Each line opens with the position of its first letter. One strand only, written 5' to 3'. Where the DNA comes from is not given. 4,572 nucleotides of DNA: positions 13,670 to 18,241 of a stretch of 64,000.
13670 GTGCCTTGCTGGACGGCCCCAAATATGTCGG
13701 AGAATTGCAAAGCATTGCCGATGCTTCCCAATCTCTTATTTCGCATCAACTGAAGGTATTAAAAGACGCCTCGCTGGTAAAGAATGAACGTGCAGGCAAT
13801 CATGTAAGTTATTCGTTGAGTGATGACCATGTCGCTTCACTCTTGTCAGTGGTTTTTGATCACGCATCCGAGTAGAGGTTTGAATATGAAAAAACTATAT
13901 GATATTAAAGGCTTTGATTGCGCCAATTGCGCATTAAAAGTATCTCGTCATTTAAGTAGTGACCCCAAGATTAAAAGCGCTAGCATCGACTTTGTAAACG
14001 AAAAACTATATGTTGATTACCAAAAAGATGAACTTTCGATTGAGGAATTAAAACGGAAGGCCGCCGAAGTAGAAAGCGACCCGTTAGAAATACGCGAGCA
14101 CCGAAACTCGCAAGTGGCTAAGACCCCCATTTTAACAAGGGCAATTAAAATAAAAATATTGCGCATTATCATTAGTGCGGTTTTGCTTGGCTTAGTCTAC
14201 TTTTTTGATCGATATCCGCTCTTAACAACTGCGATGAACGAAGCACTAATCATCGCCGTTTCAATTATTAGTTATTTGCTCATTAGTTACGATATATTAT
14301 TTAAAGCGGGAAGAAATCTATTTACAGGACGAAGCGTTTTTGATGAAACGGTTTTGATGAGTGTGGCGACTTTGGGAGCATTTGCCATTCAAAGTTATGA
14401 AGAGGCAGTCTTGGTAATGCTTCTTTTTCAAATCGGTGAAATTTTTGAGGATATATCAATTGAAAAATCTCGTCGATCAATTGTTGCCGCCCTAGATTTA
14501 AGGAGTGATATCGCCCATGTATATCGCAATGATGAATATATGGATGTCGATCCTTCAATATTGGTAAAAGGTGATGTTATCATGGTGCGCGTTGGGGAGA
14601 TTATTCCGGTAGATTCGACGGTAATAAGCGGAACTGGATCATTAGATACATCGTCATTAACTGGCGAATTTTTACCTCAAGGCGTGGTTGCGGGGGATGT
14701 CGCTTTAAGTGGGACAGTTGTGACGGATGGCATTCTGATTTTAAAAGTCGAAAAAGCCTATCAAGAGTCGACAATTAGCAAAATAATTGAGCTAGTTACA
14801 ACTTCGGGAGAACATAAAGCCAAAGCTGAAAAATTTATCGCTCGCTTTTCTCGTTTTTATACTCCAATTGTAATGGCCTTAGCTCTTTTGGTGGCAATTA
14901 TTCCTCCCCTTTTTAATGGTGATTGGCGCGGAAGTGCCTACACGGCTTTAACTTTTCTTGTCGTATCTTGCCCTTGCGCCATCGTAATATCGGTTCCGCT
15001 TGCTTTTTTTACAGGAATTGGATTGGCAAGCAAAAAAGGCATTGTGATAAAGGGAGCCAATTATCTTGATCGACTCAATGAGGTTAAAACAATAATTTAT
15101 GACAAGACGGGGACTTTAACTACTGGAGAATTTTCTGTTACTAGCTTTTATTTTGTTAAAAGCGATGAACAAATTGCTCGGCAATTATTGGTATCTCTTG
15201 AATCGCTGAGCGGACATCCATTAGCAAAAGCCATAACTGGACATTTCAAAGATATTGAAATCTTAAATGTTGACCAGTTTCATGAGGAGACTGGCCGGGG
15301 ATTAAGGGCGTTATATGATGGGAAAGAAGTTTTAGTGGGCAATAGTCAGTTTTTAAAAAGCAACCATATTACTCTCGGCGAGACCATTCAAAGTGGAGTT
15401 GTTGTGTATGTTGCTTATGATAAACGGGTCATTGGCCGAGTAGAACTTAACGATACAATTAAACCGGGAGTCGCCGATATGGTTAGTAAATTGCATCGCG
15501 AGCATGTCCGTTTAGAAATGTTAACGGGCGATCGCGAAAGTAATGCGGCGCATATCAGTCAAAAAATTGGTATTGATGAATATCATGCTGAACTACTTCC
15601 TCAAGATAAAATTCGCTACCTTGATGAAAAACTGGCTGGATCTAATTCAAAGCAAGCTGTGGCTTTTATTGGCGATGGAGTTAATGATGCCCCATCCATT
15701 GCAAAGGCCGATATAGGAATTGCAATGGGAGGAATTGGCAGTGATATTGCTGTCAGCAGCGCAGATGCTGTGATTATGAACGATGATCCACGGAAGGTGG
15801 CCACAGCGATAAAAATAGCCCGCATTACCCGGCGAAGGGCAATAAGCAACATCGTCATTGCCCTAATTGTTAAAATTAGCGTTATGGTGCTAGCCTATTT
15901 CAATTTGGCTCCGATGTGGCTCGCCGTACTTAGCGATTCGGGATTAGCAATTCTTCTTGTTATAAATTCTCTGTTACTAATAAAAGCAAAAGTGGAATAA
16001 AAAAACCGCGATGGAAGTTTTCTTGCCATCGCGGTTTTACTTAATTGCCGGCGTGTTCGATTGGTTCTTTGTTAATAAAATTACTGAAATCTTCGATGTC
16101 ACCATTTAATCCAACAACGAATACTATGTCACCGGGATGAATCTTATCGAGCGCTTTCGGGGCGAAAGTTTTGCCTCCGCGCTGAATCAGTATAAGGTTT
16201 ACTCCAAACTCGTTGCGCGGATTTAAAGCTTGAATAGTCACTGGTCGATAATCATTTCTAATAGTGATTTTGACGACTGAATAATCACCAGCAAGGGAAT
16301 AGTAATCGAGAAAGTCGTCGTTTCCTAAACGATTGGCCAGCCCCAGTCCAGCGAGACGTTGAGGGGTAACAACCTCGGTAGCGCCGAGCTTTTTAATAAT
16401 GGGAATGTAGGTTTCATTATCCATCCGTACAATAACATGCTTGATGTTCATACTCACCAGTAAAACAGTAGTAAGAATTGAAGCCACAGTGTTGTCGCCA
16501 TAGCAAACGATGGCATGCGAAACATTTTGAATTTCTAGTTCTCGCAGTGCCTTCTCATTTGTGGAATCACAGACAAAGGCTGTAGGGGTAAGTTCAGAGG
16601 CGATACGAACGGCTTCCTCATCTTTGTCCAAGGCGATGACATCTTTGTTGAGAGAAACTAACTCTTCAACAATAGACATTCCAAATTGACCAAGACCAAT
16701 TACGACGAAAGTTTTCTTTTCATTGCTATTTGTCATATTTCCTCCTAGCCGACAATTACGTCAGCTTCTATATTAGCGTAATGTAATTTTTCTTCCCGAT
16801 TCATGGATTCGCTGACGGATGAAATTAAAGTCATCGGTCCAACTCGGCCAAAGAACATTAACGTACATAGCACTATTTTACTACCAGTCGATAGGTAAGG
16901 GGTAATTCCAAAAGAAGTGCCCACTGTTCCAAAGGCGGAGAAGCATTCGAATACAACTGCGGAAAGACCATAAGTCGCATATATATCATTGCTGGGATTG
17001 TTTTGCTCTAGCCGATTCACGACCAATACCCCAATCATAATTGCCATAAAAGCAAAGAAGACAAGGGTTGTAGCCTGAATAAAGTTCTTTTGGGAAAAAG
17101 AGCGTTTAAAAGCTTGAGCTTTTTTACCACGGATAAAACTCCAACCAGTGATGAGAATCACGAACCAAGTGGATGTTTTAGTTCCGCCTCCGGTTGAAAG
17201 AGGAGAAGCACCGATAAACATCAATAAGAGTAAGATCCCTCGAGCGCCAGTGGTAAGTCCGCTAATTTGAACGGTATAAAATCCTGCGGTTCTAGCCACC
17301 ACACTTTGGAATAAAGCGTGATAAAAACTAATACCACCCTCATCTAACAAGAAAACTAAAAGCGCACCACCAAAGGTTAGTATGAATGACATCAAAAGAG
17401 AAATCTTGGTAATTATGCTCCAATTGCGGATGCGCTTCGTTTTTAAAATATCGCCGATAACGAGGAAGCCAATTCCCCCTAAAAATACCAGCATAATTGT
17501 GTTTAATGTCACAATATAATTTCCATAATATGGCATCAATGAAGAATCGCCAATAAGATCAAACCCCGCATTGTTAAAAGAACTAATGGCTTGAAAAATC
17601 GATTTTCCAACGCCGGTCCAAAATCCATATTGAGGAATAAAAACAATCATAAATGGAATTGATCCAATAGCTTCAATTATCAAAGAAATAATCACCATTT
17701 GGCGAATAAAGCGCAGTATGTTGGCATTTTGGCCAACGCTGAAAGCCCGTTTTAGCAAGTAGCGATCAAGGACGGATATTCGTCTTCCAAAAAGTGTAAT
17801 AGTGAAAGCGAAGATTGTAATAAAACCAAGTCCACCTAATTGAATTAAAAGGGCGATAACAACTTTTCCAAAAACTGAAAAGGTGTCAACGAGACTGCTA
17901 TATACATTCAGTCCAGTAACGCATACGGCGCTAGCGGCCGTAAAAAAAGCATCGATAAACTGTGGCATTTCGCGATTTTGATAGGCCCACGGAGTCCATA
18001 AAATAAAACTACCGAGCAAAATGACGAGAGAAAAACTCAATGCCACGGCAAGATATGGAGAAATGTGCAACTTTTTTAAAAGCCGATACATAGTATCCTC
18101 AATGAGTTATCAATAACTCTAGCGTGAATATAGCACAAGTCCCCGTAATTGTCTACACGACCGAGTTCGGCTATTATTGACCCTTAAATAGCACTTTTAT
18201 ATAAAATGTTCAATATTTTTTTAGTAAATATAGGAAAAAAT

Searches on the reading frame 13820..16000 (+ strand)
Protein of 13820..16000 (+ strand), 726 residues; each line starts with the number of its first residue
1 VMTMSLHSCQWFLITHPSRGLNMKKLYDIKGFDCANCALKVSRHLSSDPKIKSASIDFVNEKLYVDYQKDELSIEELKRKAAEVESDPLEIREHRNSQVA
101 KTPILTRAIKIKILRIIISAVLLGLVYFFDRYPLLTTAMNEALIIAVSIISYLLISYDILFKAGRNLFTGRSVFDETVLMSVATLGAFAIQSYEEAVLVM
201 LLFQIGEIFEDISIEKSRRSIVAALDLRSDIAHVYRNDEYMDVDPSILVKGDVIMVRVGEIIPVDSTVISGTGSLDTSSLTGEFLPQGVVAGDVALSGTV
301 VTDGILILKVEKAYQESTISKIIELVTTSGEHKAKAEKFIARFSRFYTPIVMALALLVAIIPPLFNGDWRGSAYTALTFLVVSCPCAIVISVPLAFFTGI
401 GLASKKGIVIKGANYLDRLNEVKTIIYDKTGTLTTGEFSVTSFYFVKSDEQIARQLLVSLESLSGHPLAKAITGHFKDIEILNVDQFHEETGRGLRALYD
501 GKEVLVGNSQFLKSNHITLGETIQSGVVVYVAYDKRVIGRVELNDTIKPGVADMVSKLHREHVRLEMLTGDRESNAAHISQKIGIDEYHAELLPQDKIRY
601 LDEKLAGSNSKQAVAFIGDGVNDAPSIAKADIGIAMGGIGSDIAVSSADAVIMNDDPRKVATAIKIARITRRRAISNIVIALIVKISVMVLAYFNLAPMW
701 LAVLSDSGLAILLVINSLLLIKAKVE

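Call 55: search_protein_families(library=pfam, proteins=[window:13820-16000:+], max_evalue=0.0001)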
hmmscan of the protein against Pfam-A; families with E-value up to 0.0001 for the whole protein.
window:13820-16000:+ (726 aa): 3 families
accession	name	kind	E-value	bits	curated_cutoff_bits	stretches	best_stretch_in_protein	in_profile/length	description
PF00122.25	E1-E2_ATPase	-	5e-47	160.2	28.1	1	227-406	2-181/181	E1-E2 ATPase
PF00702.32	Hydrolase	-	1e-26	95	26.4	1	422-631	1-191/191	haloacid dehalogenase-like hydrolase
PF00403.32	HMA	-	5.4e-07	30.3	24.8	1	27-80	2-55/62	Heavy-metal-associated domain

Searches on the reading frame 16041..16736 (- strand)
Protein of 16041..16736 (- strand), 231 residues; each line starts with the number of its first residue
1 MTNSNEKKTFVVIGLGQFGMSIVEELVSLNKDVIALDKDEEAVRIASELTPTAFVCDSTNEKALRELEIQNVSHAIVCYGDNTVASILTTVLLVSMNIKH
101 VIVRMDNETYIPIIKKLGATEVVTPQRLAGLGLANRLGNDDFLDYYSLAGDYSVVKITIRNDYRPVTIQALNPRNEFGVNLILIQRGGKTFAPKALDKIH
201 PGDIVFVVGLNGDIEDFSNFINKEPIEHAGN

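Call 55: search_protein_families(library=pfam, proteins=[window:16041-16736:-], max_evalue=0.0001)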
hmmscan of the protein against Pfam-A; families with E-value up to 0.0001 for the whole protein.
window:16041-16736:- (231 aa): 2 families
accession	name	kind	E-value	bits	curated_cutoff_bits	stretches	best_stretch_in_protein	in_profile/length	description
PF02254.24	TrkA_N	-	4.7e-24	85.4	23.8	1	10-125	1-116/116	TrkA-N domain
PF02080.26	TrkA_C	-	1.4e-09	38.1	27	1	167-221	16-70/71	TrkA-C domain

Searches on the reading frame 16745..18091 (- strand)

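Call 55: search_protein_families(library=pfam, proteins=[window:16745-18091:-], max_evalue=0.0001)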
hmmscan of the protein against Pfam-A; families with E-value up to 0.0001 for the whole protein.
window:16745-18091:- (448 aa): 1 family
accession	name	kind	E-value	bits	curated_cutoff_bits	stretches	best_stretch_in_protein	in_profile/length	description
PF02386.22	TrkH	-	3e-47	161.7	27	1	23-426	46-490/502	Cation transport protein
